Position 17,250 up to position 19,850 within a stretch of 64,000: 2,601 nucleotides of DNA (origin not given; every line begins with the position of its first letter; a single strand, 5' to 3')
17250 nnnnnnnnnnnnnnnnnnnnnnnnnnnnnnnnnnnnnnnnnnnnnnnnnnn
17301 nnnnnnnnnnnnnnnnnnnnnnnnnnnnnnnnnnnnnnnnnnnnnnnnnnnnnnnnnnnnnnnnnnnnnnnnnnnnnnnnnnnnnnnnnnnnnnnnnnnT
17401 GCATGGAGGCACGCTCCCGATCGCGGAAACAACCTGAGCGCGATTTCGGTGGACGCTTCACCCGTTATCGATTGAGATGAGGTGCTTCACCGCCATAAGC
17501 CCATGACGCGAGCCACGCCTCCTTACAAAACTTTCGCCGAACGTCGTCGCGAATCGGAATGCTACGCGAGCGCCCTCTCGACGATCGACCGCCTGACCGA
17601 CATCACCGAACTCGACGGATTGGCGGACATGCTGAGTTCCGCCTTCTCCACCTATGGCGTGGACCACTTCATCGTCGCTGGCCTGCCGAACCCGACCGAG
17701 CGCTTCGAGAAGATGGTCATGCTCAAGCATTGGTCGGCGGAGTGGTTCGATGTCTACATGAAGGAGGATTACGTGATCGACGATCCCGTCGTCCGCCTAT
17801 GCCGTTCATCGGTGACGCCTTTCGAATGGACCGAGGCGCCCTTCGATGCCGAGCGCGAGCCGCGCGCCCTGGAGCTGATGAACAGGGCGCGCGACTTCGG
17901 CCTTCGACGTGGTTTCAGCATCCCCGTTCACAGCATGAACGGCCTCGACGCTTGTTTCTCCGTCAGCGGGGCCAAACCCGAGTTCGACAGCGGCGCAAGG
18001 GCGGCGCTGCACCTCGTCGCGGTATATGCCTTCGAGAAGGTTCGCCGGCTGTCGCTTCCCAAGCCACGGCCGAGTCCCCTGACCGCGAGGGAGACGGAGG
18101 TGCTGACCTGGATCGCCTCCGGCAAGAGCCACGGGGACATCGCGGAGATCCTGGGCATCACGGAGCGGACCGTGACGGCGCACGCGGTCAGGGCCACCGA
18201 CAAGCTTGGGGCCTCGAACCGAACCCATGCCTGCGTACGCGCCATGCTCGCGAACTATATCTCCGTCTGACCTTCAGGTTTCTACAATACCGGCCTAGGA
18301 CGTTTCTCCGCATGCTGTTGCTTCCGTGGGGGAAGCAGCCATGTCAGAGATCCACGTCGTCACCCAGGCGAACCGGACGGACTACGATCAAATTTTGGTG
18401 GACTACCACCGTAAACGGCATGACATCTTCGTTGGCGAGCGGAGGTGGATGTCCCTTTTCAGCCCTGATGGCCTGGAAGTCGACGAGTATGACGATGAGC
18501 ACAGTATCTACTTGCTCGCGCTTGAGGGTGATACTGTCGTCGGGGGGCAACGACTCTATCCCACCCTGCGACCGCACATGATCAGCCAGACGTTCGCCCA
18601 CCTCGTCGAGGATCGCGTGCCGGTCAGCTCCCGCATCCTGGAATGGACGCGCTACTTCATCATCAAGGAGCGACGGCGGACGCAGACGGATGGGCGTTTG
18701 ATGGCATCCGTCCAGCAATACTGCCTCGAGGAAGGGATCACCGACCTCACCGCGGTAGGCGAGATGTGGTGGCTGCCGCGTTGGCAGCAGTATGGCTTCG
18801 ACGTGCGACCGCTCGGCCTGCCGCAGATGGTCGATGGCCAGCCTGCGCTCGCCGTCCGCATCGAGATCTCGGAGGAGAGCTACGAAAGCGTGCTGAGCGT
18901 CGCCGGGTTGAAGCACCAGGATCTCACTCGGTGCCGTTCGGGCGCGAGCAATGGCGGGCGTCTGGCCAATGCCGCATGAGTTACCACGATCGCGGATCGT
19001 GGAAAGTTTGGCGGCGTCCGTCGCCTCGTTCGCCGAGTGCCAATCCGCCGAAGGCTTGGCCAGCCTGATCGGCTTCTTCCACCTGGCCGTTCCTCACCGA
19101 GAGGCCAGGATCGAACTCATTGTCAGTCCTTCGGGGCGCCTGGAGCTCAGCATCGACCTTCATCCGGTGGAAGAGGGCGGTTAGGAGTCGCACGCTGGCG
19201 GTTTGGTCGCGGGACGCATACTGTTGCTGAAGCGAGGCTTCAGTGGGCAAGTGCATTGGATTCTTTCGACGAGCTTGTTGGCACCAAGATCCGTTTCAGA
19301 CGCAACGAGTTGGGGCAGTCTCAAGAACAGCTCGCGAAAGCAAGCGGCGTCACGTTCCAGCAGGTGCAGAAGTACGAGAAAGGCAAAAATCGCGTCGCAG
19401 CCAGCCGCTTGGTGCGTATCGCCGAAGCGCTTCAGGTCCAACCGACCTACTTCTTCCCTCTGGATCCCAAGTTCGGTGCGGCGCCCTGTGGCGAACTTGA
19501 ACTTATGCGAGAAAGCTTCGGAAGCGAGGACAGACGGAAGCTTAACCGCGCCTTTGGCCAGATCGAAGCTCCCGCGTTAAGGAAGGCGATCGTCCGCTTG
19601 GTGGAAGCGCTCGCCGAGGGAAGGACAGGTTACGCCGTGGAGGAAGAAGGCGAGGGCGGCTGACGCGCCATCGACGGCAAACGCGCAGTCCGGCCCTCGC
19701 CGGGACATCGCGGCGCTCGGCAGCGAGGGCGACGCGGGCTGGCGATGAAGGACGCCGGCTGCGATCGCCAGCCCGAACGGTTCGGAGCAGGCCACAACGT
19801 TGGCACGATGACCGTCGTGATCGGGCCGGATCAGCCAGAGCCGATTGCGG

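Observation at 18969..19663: Small ORF plus XRE regulator coupled behind luxI: candidate output of the QS circuit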

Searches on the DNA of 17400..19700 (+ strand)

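Call 14: search_dna_similar(query=window:17400-19700:+, collection=plasmids, mode=distant, max_rows=20)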
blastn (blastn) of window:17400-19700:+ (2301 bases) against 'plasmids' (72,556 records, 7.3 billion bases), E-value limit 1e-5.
Records with a match: 192; places in all: 199; records where one place covers at least 80% of the query: 0.
Best place of each record, by identity: 90-95% 6; 80-90% 102; 60-80% 84.
By first word of the organism name: Rhizobium 71; Sinorhizobium 66; Agrobacterium 26; Ensifer 9; Azospirillum 8; Shinella 7; Methylorubrum 1; Allorhizobium 1; Variovorax 1; Bradyrhizobium 1; and 1 more.
By predicted mobility (MOB-suite, as given by PLSDB): conjugative 93; non-mobilizable 71; mobilizable 28.
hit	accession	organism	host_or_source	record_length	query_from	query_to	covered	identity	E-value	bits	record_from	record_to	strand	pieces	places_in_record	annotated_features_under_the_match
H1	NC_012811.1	Methylorubrum extorquens AM1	-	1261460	1017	1492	21%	67.4%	6e-27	131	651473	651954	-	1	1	none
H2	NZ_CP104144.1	Rhizobium sullae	Sulla coronaria,cell culture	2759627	1946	2068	5%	73.2%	1e-9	74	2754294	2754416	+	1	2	record has no annotation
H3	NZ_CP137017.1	Sinorhizobium fredii GR64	Phaseolus vulgaris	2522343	1946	2065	5%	73.3%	1e-9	73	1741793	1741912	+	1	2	record has no annotation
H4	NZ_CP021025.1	Rhizobium sp. TAL182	Phaseolus vulgaris,cell culture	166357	1946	2057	5%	77.7%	2e-14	91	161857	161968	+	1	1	helix-turn-helix domain-containing protein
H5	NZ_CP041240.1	Sinorhizobium mexicanum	Acaciella angustissima,cell culture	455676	1943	2057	5%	74.8%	1e-10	78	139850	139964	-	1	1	helix-turn-helix transcriptional regulator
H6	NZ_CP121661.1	Sinorhizobium terangae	Desmanthus virgatus,cell culture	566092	1943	2057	5%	74.8%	1e-10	78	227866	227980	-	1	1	helix-turn-helix transcriptional regulator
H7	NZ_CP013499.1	Rhizobium sp. N621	Phaseolus vulgaris,Whole ...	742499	1946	2057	5%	76.8%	2e-13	86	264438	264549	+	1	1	helix-turn-helix domain-containing protein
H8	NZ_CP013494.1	Rhizobium sp. N6212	Phaseolus vulgaris,Whole ...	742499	1946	2057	5%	76.8%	2e-13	86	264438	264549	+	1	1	helix-turn-helix domain-containing protein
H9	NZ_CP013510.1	Rhizobium sp. N1341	Phaseolus vulgaris,Whole ...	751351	1946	2057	5%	76.8%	2e-13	86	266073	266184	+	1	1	helix-turn-helix domain-containing protein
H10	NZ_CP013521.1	Rhizobium sp. N113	Phaseolus vulgaris,Whole ...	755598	1946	2057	5%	76.8%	2e-13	86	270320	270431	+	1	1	helix-turn-helix domain-containing protein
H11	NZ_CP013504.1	Rhizobium esperanzae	Phaseolus vulgaris,Whole ...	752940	1946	2057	5%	76.8%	2e-13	86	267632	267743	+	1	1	helix-turn-helix domain-containing protein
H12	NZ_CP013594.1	Rhizobium sp. N871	Phaseolus vulgaris,Whole ...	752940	1946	2057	5%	76.8%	2e-13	86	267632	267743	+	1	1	helix-turn-helix domain-containing protein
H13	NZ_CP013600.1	Rhizobium sp. N741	Phaseolus vulgaris,Whole ...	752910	1946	2057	5%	76.8%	2e-13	86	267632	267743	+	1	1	helix-turn-helix domain-containing protein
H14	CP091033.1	Sinorhizobium sp. B11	soybean,TY,soil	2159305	1923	2032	5%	78.2%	5e-15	92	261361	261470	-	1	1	helix-turn-helix domain-containing protein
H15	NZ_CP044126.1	Rhizobium sp. BG4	Prosopis cineraria,pure bacterial ...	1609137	1946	2058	5%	76.1%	3e-12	83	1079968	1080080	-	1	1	record has no annotation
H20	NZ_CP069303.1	Shinella sp. PSBB067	monoisolate,Minnesota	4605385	1947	2058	5%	75.2%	5e-9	72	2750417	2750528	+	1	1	none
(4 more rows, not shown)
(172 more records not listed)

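Call 16: get_annotated_region(hit=H1, flank=4000)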
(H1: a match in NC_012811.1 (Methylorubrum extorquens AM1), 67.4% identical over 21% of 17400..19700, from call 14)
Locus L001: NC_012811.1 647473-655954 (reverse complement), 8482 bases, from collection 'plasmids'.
description: Methylorubrum extorquens AM1 megaplasmid, complete sequence
organism: Methylorubrum extorquens AM1 (NCBI taxid 272630)
taxonomy: Bacteria; Pseudomonadota; Alphaproteobacteria; Hyphomicrobiales; Methylobacteriaceae; Methylorubrum; Methylorubrum extorquens; Methylorubrum extorquens AM1
host: -; source: -; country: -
typing (MOB-suite, as given by PLSDB): non-mobilizable; replicon rep_cluster_56; mating-pair formation MPF_I
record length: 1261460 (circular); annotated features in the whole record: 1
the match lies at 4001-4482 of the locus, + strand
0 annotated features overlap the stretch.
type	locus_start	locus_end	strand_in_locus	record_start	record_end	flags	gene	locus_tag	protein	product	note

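Call 61: get_annotated_region(hit=H20, flank=3500)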
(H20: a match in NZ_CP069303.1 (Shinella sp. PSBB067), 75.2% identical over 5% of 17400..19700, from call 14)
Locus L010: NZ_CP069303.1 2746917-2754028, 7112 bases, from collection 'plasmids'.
description: Shinella sp. PSBB067 plasmid unnamed1, complete sequence
organism: Shinella sp. PSBB067 (NCBI taxid 2715959)
taxonomy: Bacteria; Pseudomonadota; Alphaproteobacteria; Hyphomicrobiales; Rhizobiaceae; Shinella; Shinella sp. PSBB067
host: -; source: monoisolate,Minnesota; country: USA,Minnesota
typing (MOB-suite, as given by PLSDB): non-mobilizable; mating-pair formation MPF_T
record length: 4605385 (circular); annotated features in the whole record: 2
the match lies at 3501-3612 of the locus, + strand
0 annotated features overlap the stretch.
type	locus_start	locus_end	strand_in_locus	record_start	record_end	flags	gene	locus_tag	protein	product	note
